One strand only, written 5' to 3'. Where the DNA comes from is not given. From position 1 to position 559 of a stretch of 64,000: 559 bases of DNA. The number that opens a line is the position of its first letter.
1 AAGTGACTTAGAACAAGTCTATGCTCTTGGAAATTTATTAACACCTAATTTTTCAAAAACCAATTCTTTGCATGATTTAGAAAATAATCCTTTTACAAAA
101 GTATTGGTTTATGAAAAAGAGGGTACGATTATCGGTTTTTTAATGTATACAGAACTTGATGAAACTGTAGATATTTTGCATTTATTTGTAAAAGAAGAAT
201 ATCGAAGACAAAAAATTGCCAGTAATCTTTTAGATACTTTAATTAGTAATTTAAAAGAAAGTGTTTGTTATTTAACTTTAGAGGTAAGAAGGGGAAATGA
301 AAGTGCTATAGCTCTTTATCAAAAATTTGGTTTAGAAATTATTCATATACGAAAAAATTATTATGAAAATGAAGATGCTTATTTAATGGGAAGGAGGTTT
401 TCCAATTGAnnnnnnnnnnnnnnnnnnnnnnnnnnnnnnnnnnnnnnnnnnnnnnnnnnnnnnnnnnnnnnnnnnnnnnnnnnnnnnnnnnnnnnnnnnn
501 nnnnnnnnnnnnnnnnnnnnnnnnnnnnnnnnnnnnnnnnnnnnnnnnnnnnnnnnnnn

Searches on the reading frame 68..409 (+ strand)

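Call 56: search_protein_families(library=pfam, proteins=[window:68-409:+], max_evalue=0.0001)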
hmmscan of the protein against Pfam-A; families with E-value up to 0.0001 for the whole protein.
window:68-409:+ (113 aa): 5 families
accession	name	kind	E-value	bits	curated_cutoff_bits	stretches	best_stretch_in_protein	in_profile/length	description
PF00583.31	Acetyltransf_1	-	1e-16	61.7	20.7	1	8-88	31-115/116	Acetyltransferase (GNAT) family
PF13508.13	Acetyltransf_7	-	7.5e-14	52.3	27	1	11-88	4-81/84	Acetyltransferase (GNAT) domain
PF13673.13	Acetyltransf_10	-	4.6e-10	40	23.6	1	8-89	29-107/128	Acetyltransferase (GNAT) domain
PF13420.13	Acetyltransf_4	-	3.8e-07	30.7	24.3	1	9-103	48-148/155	Acetyltransferase (GNAT) domain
PF14542.12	Acetyltransf_CG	-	4e-07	30.5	30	1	17-64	7-55/80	GCN5-related N-acetyl-transferase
